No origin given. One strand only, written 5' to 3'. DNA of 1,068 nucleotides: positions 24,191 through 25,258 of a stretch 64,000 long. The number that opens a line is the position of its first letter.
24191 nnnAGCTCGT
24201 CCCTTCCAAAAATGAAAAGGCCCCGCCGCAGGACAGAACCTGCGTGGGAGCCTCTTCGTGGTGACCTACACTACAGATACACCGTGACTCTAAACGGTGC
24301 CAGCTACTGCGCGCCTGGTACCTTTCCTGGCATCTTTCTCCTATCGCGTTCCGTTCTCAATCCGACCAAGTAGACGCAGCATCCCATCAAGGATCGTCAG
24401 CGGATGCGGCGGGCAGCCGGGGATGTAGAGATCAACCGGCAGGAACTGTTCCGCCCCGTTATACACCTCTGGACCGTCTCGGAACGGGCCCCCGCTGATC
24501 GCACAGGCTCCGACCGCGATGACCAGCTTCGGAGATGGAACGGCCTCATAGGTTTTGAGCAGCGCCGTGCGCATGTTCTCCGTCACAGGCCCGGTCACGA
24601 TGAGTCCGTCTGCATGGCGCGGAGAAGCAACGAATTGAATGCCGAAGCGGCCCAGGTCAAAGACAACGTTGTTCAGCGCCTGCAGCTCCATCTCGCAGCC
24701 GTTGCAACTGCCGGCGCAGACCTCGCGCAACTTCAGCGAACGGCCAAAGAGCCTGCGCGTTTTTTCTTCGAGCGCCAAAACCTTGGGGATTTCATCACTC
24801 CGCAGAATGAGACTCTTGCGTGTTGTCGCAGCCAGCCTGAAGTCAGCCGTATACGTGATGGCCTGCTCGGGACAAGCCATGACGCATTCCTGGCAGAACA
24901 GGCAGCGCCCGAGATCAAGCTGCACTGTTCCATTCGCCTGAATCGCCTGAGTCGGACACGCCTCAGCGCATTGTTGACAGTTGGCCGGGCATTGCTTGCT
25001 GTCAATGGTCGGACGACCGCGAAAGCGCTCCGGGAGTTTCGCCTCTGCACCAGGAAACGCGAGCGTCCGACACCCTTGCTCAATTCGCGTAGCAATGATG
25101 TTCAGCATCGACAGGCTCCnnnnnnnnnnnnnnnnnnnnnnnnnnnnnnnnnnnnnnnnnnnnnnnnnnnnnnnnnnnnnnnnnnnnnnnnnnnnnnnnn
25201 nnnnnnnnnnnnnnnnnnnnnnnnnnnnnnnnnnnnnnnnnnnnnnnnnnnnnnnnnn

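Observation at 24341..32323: Hyf/Ech-type six-gene membrane module whose catalytic subunit has no NiFe cysteine ligands (Ehr type, function unknown)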

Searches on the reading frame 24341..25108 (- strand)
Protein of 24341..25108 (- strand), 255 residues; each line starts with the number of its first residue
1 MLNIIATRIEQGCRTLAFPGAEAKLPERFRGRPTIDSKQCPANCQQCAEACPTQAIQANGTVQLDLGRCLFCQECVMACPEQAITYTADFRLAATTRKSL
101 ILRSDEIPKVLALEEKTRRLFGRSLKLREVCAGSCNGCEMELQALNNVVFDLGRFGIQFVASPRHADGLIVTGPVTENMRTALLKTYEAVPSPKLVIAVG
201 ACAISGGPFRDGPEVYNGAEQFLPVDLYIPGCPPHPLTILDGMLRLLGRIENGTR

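Call 3: search_protein_families(library=pfam, proteins=[window:24341-25108:-])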
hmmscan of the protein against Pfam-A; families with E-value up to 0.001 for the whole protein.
window:24341-25108:- (255 aa): 9 families
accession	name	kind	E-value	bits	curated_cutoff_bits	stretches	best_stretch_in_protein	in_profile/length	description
PF01058.29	Oxidored_q6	-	1.9e-32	112.1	27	1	135-245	1-127/128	NADH ubiquinone oxidoreductase, 20 Kd subunit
PF13484.11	Fer4_16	-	3.6e-08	34.5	30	1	68-103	1-33/66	4Fe-4S double cluster binding domain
PF00037.32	Fer4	-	6.6e-08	32.5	21.1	1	63-85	2-24/24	4Fe-4S binding domain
PF12838.12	Fer4_7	-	1.7e-06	28.8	27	1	43-83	4-52/52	4Fe-4S dicluster domain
PF13237.11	Fer4_10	-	1.6e-05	25.2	25.5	1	33-80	2-53/53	4Fe-4S dicluster domain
PF12837.12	Fer4_6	-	1.7e-05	25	25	0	33-56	2-24/24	4Fe-4S binding domain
PF25160.1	LdpA_Fe-S-bd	-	1.7e-05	24.9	27.6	1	40-86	1-45/49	LdpA Fe-S cluster-binding domain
PF13187.11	Fer4_9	-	2.4e-05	24.7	27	1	42-84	3-52/52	4Fe-4S dicluster domain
PF14697.11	Fer4_21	-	0.00016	22.2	35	0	35-85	3-58/59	4Fe-4S dicluster domain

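Call 4: search_protein_families(library=ncbifam, proteins=[window:24341-25108:-])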
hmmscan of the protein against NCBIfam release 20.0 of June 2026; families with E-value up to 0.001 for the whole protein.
window:24341-25108:- (255 aa): 69 families (the best 25 are shown)
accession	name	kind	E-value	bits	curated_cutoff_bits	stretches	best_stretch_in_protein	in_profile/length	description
NF005012.1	PRK06411.1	subfamily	1.5e-37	128.7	116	1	136-253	44-161/166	NADH-quinone oxidoreductase subunit NuoB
TIGR01957.1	nuoB_fam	subfamily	7.2e-35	120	142.7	1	135-251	26-143/145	NADH-quinone oxidoreductase subunit B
NF011394.0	PRK14819.1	equivalog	6.3e-34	117.7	312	1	137-251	42-157/264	NADH-quinone oxidoreductase subunit B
NF011391.0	PRK14816.1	equivalog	1.9e-32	112.5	283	1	122-249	49-176/196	NADH-quinone oxidoreductase subunit B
NF011390.0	PRK14815.1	equivalog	1.4e-29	102.7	281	1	137-251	44-158/183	NADH dehydrogenase subunit B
NF011395.0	PRK14820.1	equivalog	6.4e-27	94.5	263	1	132-247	41-154/180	NADH-quinone oxidoreductase subunit B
NF011388.0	PRK14813.1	equivalog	1.3e-26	93.7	294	1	136-246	38-149/189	NADH dehydrogenase subunit B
NF009808.0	PRK13292.1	equivalog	1.6e-25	89.2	1156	1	138-252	37-151/791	NADH-quinone oxidoreductase subunit B/C/D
NF011393.0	PRK14818.1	equivalog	2.3e-25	89.1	255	1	137-250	42-155/173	NADH dehydrogenase subunit B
NF011392.0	PRK14817.1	equivalog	8.5e-25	87.5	271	1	137-252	47-162/182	NADH-quinone oxidoreductase subunit B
NF011389.0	PRK14814.1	equivalog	8.6e-25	87.6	285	1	122-250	30-157/186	NADH dehydrogenase subunit B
NF009053.0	PRK12387.1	subfamily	2.9e-18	66.3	204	1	1-104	1-110/180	formate hydrogenlyase complex iron-sulfur subunit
NF006076.0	PRK08222.1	equivalog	1.1e-16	61.2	270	1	1-103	1-109/181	hydrogenase 4 subunit H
TIGR01971.1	NuoI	subfamily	6e-15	54.9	113.05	1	12-106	12-120/121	NADH-quinone oxidoreductase, chain I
NF006221.0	PRK08348.1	subfamily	2.8e-14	52.9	124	1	11-115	16-127/136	NADH-plastoquinone oxidoreductase subunit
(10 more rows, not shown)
